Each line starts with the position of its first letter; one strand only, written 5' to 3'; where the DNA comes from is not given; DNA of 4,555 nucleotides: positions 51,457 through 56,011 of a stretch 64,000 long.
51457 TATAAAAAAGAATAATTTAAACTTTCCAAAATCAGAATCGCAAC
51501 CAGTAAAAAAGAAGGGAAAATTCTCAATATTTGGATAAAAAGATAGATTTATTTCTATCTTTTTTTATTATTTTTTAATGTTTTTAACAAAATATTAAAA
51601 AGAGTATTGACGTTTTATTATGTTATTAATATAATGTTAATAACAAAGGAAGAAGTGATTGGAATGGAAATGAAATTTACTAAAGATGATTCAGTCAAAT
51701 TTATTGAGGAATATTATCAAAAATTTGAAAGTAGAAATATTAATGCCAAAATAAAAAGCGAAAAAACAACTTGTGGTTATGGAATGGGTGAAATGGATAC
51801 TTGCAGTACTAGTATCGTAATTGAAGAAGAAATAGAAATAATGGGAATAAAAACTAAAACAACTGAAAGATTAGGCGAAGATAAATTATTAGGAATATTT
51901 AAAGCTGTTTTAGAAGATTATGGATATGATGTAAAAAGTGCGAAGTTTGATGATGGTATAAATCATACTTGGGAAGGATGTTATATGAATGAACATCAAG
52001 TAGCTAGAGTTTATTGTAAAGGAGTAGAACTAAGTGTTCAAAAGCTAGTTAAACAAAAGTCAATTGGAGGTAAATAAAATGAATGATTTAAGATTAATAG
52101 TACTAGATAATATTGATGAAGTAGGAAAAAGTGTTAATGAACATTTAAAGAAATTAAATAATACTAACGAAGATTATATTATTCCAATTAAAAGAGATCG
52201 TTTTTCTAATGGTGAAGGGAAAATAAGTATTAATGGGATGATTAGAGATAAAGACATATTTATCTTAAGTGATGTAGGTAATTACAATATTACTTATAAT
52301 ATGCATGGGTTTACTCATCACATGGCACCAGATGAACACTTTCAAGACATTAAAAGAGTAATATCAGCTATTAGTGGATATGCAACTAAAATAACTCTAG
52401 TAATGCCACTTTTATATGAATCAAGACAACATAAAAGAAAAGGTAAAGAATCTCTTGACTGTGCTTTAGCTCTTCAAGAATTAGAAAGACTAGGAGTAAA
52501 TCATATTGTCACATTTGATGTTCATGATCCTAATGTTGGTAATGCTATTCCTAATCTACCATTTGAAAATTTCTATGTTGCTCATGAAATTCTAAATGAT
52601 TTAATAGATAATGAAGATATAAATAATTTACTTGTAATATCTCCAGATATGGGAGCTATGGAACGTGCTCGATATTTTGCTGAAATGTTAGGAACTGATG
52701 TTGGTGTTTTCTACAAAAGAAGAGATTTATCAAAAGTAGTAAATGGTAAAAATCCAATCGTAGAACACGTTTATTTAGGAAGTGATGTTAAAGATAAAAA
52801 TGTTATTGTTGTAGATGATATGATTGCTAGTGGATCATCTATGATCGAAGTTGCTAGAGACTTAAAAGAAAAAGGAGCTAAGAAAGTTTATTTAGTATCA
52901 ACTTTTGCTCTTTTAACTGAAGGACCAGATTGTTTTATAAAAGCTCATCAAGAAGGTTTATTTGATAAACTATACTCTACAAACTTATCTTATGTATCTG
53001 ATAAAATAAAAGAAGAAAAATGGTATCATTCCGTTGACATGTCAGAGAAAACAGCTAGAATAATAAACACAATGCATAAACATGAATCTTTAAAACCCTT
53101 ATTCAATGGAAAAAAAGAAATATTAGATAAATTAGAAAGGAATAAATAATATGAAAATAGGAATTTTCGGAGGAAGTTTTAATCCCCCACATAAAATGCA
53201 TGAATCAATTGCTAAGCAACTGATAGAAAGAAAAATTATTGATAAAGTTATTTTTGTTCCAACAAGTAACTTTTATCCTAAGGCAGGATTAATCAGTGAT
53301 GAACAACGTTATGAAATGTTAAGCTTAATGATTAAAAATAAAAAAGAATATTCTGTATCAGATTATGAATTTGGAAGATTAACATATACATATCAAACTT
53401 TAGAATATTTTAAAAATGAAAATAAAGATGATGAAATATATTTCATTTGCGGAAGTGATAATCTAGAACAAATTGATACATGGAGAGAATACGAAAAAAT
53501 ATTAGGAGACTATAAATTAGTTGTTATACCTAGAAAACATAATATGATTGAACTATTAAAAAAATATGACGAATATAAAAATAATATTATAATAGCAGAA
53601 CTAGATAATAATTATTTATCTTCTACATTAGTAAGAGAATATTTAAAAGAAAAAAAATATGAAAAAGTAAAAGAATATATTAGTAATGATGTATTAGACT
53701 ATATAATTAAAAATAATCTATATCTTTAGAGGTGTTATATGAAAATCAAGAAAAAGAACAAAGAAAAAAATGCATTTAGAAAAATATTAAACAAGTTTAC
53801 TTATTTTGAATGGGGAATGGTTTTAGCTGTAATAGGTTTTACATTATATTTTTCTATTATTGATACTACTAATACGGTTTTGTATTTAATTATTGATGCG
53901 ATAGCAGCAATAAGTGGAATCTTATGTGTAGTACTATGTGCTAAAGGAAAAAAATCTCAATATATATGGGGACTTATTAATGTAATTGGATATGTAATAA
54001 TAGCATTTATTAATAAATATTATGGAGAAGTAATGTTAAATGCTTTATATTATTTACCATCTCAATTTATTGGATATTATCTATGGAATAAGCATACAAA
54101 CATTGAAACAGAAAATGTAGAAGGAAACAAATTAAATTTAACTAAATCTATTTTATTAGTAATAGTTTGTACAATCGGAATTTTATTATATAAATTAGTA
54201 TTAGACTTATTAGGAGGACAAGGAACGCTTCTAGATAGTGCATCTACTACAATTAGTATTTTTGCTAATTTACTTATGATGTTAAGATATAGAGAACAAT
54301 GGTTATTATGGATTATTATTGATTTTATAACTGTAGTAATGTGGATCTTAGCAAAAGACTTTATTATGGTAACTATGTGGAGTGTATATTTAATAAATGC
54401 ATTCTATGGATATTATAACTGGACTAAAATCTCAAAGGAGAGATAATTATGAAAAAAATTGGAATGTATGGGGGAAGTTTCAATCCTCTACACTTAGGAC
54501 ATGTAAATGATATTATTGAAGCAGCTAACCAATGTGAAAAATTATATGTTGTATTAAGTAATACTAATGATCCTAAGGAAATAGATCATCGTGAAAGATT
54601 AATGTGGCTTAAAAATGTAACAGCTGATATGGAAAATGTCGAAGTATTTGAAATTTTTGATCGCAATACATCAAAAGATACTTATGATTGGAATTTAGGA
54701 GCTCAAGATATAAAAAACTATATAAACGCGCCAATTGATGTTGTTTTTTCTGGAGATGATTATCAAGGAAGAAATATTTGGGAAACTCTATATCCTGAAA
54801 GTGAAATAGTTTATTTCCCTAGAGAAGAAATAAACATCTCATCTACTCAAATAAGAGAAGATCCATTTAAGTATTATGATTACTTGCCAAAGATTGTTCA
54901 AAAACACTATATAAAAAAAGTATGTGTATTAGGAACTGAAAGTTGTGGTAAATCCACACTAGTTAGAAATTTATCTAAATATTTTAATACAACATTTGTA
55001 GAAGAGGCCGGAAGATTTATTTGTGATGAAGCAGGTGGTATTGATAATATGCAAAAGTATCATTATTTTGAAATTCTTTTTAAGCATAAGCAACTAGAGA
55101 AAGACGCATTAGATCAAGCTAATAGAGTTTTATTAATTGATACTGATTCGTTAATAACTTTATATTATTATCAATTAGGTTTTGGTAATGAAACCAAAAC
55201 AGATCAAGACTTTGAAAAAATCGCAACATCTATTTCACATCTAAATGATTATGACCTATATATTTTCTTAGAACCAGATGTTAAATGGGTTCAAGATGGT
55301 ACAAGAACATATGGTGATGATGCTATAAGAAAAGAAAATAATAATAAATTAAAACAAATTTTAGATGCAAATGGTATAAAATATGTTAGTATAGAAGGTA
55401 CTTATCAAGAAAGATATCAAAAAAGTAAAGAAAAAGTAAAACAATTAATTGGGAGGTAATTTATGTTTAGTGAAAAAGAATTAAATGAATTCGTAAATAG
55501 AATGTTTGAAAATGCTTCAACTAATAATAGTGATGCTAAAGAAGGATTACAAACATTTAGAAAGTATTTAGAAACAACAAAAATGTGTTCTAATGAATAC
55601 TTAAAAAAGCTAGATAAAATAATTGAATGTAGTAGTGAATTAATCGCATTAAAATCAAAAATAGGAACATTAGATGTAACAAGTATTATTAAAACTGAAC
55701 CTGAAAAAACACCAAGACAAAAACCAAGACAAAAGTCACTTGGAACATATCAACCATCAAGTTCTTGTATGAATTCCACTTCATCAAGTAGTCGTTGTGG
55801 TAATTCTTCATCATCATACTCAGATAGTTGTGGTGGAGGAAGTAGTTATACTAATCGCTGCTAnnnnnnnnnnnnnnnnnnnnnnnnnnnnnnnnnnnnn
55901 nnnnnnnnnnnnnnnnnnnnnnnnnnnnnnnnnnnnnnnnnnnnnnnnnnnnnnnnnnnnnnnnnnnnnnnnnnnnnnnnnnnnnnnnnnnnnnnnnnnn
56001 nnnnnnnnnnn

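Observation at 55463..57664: Ser/Cys-rich 133-aa protein translationally coupled to a radical SAM enzyme and an ADP-ribosylglycohydrolase inside the NAD salvage operon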

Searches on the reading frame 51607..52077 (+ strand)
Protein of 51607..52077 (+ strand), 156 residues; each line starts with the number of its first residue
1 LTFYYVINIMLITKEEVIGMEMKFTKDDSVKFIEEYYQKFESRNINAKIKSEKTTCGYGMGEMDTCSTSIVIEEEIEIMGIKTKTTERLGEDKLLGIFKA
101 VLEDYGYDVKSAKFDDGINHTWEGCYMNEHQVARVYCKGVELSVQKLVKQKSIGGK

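Call 3: search_protein_families(library=pfam, proteins=[window:51607-52077:+], max_evalue=0.01)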
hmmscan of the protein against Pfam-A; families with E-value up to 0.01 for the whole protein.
window:51607-52077:+ (156 aa): 0 families

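Call 4: search_protein_families(library=ncbifam, proteins=[window:51607-52077:+], max_evalue=0.1)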
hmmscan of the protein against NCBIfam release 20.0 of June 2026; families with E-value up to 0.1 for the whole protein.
window:51607-52077:+ (156 aa): 0 families

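Call 6: search_protein_families(library=phrogs, proteins=[window:51607-52077:+], max_evalue=0.001)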
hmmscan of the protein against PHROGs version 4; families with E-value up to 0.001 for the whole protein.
window:51607-52077:+ (156 aa): 0 families

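Call 46: search_protein_families(library=padloc, proteins=[window:51607-52077:+], max_evalue=0.001)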
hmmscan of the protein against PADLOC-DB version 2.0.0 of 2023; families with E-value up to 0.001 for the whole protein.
window:51607-52077:+ (156 aa): 0 families

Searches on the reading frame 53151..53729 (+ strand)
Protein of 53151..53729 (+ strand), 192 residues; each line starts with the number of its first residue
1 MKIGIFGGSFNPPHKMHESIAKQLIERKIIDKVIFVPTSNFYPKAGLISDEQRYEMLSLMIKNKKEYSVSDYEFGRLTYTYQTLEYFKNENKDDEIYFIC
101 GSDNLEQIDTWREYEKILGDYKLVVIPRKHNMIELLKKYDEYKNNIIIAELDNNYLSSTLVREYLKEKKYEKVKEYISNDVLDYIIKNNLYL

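Call 3: search_protein_families(library=pfam, proteins=[window:53151-53729:+], max_evalue=0.01)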
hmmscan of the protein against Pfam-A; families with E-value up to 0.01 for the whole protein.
window:53151-53729:+ (192 aa): 1 family
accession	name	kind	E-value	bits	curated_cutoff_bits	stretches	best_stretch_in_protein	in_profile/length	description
PF01467.32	CTP_transf_like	-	9.2e-24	84.6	21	1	5-163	1-132/133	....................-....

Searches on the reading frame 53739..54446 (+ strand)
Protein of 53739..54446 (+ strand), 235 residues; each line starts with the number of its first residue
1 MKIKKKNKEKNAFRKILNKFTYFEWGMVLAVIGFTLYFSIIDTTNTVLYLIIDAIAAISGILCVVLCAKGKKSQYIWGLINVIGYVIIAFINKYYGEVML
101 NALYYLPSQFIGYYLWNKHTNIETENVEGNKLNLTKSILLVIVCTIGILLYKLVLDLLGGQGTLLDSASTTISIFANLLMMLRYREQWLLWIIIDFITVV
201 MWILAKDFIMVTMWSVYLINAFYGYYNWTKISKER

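Call 3: search_protein_families(library=pfam, proteins=[window:53739-54446:+], max_evalue=0.01)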
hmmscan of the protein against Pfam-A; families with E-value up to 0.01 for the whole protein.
window:53739-54446:+ (235 aa): 1 family
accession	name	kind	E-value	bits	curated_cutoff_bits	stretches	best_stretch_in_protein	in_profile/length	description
PF04973.17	NMN_transporter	-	3.1e-44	151.4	27.3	1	51-230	2-175/175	Nicotinamide mononucleotide transporter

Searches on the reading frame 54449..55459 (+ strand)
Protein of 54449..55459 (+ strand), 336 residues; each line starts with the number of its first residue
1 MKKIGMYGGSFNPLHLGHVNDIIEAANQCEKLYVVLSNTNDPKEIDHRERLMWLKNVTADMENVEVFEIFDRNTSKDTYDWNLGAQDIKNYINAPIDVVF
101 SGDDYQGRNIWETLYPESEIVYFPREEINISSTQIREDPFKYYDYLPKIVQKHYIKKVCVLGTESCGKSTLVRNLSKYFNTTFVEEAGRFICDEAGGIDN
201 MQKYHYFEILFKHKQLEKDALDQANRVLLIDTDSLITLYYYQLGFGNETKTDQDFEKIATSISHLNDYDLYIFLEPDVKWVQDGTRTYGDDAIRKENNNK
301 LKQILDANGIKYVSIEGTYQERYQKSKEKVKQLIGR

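Call 3: search_protein_families(library=pfam, proteins=[window:54449-55459:+], max_evalue=0.01)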
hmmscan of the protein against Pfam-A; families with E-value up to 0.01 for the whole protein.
window:54449-55459:+ (336 aa): 4 families
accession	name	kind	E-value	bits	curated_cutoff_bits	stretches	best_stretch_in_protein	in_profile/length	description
PF13521.12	AAA_28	-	1.1e-31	110.7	27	1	157-322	1-164/164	AAA domain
PF01467.32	CTP_transf_like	-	4.4e-10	40.3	21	1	6-137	1-132/133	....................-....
PF08218.17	Citrate_ly_lig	-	3.2e-05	24.1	20.9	1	12-79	9-75/182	Citrate lyase ligase C-terminal domain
PF00503.26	G-alpha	-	0.0064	16.1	48.8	1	154-186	18-52/333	G-protein alpha subunit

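Call 4: search_protein_families(library=ncbifam, proteins=[window:54449-55459:+], max_evalue=0.1)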
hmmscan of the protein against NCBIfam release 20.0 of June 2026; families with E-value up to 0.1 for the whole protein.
window:54449-55459:+ (336 aa): 25 families
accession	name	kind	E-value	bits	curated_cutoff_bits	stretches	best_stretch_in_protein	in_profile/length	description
TIGR01526.1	nadR_NMN_Atrans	equivalog_domain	5.7e-62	209.8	341.15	1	2-323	1-325/325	nicotinamide-nucleotide adenylyltransferase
NF005988.0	PRK08099.1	equivalog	2.5e-61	208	201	1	1-335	63-407/411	multifunctional transcriptional regulator/nicotinamide-nucleotide adenylyltransferase/ribosylnicotinamide kinase NadR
NF005519.0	PRK07152.1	equivalog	6.7e-11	41.7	315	1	2-126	1-133/361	nicotinate-nucleotide adenylyltransferase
TIGR01510.1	coaD_prev_kdtB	equivalog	7.6e-11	42.3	103.3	1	5-68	2-66/155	pantetheine-phosphate adenylyltransferase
TIGR00125.1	cyt_tran_rel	domain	5.7e-10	39.2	27.7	1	4-59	1-61/65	adenylyltransferase/cytidyltransferase family protein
TIGR00482.1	TIGR00482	equivalog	2.5e-09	37.4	112.45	1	6-69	1-70/194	nicotinate (nicotinamide) nucleotide adenylyltransferase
TIGR01518.1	g3p_cytidyltrns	equivalog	1.4e-08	34.9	165.4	1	9-137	5-123/125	glycerol-3-phosphate cytidylyltransferase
NF000840.1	PRK00071.1-3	equivalog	2.1e-06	27.4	150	1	1-42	5-46/201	nicotinate-nucleotide adenylyltransferase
NF000841.0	PRK00071.1-4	equivalog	2.4e-06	27.5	197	1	1-80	6-92/194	nicotinate-nucleotide adenylyltransferase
NF000839.0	PRK00071.1-1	equivalog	4.7e-06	26.7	187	1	5-43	9-47/219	nicotinate-nucleotide adenylyltransferase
NF006479.0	PRK08887.1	equivalog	0.00015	21.7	164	1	1-137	1-144/174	nicotinate-nicotinamide nucleotide adenylyltransferase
TIGR00124.1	cit_ly_ligase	equivalog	0.00019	20.5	262.1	1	4-98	141-235/335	[citrate (pro-3S)-lyase] ligase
NF000843.0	PRK00071.2-2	equivalog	0.00023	20.7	240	1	2-35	12-47/212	nicotinate-nucleotide adenylyltransferase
TIGR02199.1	rfaE_dom_II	equivalog_domain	0.00058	19.7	181.5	1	2-75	11-88/144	D-glycero-beta-D-manno-heptose 1-phosphate adenylyltransferase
TIGR01527.1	arch_NMN_Atrans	equivalog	0.0012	18.5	181.2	1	5-151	2-150/167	nicotinamide-nucleotide adenylyltransferase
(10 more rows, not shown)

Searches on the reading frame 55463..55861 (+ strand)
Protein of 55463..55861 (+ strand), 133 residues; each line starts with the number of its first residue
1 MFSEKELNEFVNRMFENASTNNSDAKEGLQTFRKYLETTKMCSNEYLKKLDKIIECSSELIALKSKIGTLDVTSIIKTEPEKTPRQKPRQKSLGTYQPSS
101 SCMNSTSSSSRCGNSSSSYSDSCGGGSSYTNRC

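Call 3: search_protein_families(library=pfam, proteins=[window:55463-55861:+], max_evalue=0.01)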
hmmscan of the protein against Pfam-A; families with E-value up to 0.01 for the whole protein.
window:55463-55861:+ (133 aa): 1 family
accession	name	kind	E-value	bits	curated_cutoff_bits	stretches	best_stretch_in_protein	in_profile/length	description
PF25184.1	YxzE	-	0.0036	18.7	40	1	75-126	17-62/65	YxzE-like putative bacteriocin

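Call 4: search_protein_families(library=ncbifam, proteins=[window:55463-55861:+], max_evalue=0.1)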
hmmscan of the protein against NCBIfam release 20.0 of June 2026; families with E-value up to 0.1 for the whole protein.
window:55463-55861:+ (133 aa): 1 family
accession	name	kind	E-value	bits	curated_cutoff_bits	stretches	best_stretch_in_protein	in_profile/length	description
NF007766.0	PRK10449.1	equivalog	0.077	12.7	168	1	20-54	71-105/140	heat shock protein HslJ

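Call 6: search_protein_families(library=phrogs, proteins=[window:55463-55861:+], max_evalue=0.001)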
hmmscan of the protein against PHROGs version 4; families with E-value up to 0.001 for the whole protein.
window:55463-55861:+ (133 aa): 0 families

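Call 7: find_homologous_proteins(query=window:55463-55861:+, max_evalue=0.01)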
Query window:55463-55861:+ (133 aa): 34 proteins with E <= 0.01 among 71 candidates.
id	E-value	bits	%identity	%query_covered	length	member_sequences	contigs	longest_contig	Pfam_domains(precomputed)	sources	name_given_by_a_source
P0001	7.2e-78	276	98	100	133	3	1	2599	-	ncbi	-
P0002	8.5e-68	244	88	100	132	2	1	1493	-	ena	-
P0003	4.8e-63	229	82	100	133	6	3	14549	-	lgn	-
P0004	4.1e-52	193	73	100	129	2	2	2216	-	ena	-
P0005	6.7e-51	189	73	100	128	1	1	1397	-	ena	-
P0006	8.6e-51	189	73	100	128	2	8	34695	-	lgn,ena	-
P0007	1.8e-48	182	69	100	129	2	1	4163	-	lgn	-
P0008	2.2e-46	175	74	76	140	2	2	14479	-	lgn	-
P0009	2.3e-44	168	69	100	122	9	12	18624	-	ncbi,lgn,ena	-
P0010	4.8e-44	167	73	75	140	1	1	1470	-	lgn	-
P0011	7.9e-44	167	59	100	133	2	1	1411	-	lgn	-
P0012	2.1e-43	165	65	94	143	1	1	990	-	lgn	-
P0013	4.2e-40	155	60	92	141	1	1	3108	-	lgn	-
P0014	5.0e-38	148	58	87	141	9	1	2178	-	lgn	-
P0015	7.0e-38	147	66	58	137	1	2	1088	-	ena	-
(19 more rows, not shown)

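Call 46: search_protein_families(library=padloc, proteins=[window:55463-55861:+], max_evalue=0.001)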
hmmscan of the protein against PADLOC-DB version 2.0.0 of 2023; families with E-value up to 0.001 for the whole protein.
window:55463-55861:+ (133 aa): 0 families

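Call 61: predict_structure(alignment_id=A1)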
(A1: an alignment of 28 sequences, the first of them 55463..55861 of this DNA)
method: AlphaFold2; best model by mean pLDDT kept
length: 133 residues; sequences in the alignment: 28
mean_pLDDT: 61.4   pTM: 0.41
mean pLDDT of the five models: 61.4, 59.3, 58.1, 58.0, 52.0
residues with pLDDT >= 90: 0; 70-90: 58; 50-70: 19; < 50: 56
segments of 3 or more residues with pLDDT < 50: 78-133
pLDDT, mean of each block of 10 residues (from residue 1): 77 81 78 85 82 81 65 54 40 40 37 39 46 41
secondary structure, 60 per line:
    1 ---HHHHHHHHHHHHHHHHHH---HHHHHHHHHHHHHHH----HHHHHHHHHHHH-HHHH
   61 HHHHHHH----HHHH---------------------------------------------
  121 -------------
elements in order: H4-21 H25-39 H44-55 H57-67 H72-75

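Call 65: fold_search(model_id=the predicted structure, library=pdb)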
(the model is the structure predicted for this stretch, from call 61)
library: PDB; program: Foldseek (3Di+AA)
matches with E <= 10: 31; with E <= 0.001: 0
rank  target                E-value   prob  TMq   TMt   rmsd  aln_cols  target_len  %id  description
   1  5u85_A                2.0e+00  0.11  0.23  0.34  11.4        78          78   22  Murine saposin-D (SapD), open conformation (released 2018-06-13)
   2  9f4c_MODEL_1_A        2.0e+00  0.07  0.20  0.19  15.8       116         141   16  Structure of the C-terminal domain of CKAP5/chTOG (released 2025-03-19)
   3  4j11_D                4.2e+00  0.08  0.24  0.34  14.3        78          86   17  The crystal structure of a secreted protein ESXB (wild-type, in P21 space group) from Bacillus anthracis str. sterne (released 2013-02-13)
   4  4j7j_B                4.2e+00  0.08  0.24  0.33  14.9        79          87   16  The crystal structure of a secreted protein EsxB (Mutant G53A) from Bacillus anthracis str. Sterne (released 2013-03-06)
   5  4j41_C                4.5e+00  0.08  0.25  0.36  14.9        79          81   16  The crystal structure of a secreted protein EsxB (Mutant P67A) from Bacillus anthracis str. Sterne (released 2013-02-20)
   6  4j41_B                4.5e+00  0.08  0.23  0.32  14.5        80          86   20  The crystal structure of a secreted protein EsxB (Mutant P67A) from Bacillus anthracis str. Sterne (released 2013-02-20)
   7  4j7k_D                4.7e+00  0.08  0.24  0.34  14.2        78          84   17  The crystal structure of a secreted protein EsxB (Mutant E54Q) from Bacillus anthracis str. Sterne (released 2013-03-06)
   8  4j11_A                4.7e+00  0.08  0.25  0.34  14.7        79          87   16  The crystal structure of a secreted protein ESXB (wild-type, in P21 space group) from Bacillus anthracis str. sterne (released 2013-02-13)
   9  4j10_A                4.7e+00  0.08  0.24  0.33  14.8        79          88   16  The crystal structure of a secreted protein ESXB (SeMet-labeled) from Bacillus anthracis str. Sterne (released 2013-02-13)
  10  4j7k_A                4.7e+00  0.08  0.24  0.33  14.7        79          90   16  The crystal structure of a secreted protein EsxB (Mutant E54Q) from Bacillus anthracis str. Sterne (released 2013-03-06)
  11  8jxh_D                4.7e+00  0.08  0.24  0.28  15.4        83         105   19  rat megalin RAP complex wingA (released 2024-06-19)
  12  4kaw                  5.0e+00  0.12  0.28  0.21  15.3        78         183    8  Crystal structure of ribosome recycling factor mutant R39G from Mycobacterium tuberculosis (released 2014-03-19)
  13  4kb2                  5.0e+00  0.11  0.28  0.21  15.2        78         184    8  Crystal structure of ribosome recycling factor mutant R109A from Mycobacterium tuberculosis (released 2014-03-12)
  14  4j41_A                5.3e+00  0.07  0.23  0.31  14.8        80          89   20  The crystal structure of a secreted protein EsxB (Mutant P67A) from Bacillus anthracis str. Sterne (released 2013-02-20)
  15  4j10_B                5.6e+00  0.07  0.24  0.34  14.3        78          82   17  The crystal structure of a secreted protein ESXB (SeMet-labeled) from Bacillus anthracis str. Sterne (released 2013-02-13)
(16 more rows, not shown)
